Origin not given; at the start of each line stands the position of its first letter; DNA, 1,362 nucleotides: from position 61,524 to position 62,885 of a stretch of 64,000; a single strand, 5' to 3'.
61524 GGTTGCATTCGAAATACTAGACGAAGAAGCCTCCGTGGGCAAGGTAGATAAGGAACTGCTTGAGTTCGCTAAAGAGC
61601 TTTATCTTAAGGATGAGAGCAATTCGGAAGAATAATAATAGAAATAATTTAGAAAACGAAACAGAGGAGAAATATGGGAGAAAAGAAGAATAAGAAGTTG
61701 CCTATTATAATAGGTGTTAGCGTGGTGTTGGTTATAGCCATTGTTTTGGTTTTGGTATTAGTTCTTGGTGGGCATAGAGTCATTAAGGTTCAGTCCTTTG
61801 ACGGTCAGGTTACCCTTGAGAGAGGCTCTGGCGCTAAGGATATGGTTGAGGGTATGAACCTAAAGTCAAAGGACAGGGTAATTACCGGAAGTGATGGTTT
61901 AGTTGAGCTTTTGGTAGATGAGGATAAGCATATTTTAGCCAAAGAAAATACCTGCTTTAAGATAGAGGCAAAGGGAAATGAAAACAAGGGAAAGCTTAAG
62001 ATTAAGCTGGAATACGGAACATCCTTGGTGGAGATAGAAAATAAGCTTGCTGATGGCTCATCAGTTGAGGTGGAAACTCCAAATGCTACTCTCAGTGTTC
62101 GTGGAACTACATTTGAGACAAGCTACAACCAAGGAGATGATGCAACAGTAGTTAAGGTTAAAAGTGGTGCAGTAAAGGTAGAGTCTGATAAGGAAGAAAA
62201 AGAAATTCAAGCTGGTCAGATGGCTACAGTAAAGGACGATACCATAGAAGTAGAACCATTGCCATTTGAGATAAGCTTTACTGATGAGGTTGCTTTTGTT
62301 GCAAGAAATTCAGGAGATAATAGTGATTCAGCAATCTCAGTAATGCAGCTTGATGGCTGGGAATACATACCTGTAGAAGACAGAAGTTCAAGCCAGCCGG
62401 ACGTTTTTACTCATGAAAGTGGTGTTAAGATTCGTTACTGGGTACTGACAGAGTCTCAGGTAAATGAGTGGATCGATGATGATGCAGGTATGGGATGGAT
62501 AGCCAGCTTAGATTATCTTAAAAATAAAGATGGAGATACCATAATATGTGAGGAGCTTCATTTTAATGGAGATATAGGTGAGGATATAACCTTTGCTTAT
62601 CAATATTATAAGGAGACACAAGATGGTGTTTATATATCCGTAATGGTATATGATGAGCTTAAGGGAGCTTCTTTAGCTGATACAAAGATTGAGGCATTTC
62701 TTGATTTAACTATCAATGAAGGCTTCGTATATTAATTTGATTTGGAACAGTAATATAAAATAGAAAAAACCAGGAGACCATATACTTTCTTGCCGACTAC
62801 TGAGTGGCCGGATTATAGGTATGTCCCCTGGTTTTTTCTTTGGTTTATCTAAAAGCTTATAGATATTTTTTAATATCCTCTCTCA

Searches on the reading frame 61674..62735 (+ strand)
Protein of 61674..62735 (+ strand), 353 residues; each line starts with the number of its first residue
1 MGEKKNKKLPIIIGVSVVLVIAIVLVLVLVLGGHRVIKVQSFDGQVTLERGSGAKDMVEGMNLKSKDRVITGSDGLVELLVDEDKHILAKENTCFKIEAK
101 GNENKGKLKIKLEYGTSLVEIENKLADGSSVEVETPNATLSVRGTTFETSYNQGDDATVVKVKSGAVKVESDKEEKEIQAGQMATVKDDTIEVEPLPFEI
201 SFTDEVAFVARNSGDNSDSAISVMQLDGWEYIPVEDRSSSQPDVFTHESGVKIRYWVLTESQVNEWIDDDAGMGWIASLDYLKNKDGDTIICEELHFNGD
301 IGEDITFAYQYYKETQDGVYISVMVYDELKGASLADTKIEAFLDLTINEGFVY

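Call 56: find_encoding_contigs(protein=window:61674-62735:+, flank=10000, max_places=2)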
Protein window:61674-62735:+ (353 aa): 15 contigs read that carry it; 2 places shown.
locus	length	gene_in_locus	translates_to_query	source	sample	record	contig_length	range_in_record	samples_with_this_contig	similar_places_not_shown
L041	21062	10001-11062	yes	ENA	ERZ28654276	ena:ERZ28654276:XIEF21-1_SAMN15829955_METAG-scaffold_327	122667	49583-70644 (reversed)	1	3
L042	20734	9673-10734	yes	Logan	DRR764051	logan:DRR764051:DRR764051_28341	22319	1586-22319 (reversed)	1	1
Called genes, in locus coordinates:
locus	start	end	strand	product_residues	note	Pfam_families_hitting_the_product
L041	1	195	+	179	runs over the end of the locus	PF02464:CinA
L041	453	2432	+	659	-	PF00004:AAA, PF17866:AAA_lid_6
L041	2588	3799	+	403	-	PF00520:Ion_trans, PF07885:Ion_trans_2, PF02080:TrkA_C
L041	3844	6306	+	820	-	PF00990:GGDEF, PF00563:EAL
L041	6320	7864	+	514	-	PF12481:DUF3700 (faint), PF13522:GATase_6, PF13537:GATase_7, PF00733:Asn_synthase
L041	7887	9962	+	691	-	PF05226:CHASE2, PF01966:HD (faint), PF13487:HD_5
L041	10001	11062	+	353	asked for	PF04773:FecR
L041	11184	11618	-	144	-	PF09537:DUF2383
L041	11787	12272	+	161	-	PF04542:Sigma70_r2, PF07638:Sigma70_ECF (weak), PF08281:Sigma70_r4_2, PF04545:Sigma70_r4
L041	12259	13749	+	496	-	-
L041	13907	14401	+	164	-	PF04542:Sigma70_r2, PF08281:Sigma70_r4_2, PF04545:Sigma70_r4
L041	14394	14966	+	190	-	-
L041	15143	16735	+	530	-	PF00245:Alk_phosphatase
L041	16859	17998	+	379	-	PF07907:YibE_F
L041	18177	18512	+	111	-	PF03960:ArsC (weak)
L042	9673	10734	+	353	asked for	PF04773:FecR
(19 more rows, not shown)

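Call 78: find_homologous_proteins(query=window:61674-62732:+, max_evalue=1e-60)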
Query window:61674-62732:+ (353 aa): 83 proteins with E <= 1e-60 among 5832 candidates.
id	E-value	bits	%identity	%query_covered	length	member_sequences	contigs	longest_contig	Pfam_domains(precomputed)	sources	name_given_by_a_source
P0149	7.6e-219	744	97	100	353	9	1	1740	PF04773.19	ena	-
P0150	1.8e-184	631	82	100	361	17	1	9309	PF04773.19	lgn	-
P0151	1.8e-183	627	82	100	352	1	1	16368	PF04773.19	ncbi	-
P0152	3.0e-181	620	79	99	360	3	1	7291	PF04773.19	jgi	-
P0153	8.4e-173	592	78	100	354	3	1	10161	PF04773.19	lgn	-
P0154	5.2e-134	465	64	99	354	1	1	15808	PF04773.19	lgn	-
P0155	6.6e-131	454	64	91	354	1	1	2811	PF04773.19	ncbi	-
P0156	4.2e-118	412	60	99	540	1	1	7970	PF04773.19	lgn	-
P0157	7.1e-112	392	58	99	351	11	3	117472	PF04773.19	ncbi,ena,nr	ncbi:MAG: FecR domain-containing protein [Lachnospiraceae bacterium]|nr:FecR domain-containing prote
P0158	1.9e-111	390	56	100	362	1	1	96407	PF04773.19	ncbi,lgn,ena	-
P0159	2.6e-110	387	58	91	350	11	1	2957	PF04773.19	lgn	-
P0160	2.6e-110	387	57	99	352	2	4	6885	PF04773.19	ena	-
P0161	9.2e-108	378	58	91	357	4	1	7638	PF04773.19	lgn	-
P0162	1.7e-106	374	55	99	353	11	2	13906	PF04773.19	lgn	-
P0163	1.4e-105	371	56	99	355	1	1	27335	PF04773.19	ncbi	-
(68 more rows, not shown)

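Call 79: find_encoding_contigs(protein=P0150, flank=2500, max_places=2)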
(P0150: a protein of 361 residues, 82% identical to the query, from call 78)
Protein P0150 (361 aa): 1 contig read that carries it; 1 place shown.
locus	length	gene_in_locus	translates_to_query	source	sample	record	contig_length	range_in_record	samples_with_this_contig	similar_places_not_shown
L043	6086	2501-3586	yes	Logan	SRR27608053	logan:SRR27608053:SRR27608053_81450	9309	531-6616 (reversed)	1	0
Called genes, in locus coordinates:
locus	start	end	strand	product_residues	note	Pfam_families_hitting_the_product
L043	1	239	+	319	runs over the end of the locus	-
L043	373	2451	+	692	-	PF05226:CHASE2, PF01966:HD (faint), PF13487:HD_5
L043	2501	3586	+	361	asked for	PF04773:FecR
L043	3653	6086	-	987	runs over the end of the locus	?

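Call 80: find_encoding_contigs(protein=P0151, flank=2500, max_places=2)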
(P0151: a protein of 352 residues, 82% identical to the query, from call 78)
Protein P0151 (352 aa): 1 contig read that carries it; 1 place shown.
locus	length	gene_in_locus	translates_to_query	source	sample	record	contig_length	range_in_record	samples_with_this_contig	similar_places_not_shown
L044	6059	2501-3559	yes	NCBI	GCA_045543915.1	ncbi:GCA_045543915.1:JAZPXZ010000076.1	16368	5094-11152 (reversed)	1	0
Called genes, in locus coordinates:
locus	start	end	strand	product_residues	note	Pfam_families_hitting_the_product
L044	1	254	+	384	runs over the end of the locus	PF21189:PHA02142, PF09414:RNA_ligase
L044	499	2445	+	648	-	PF05226:CHASE2, PF01966:HD (faint), PF13487:HD_5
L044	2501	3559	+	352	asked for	PF04773:FecR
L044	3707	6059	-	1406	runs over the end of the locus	PF01548:DEDD_Tnp_IS110 (weak), PF01869:BcrAD_BadFG, PF09989:DUF2229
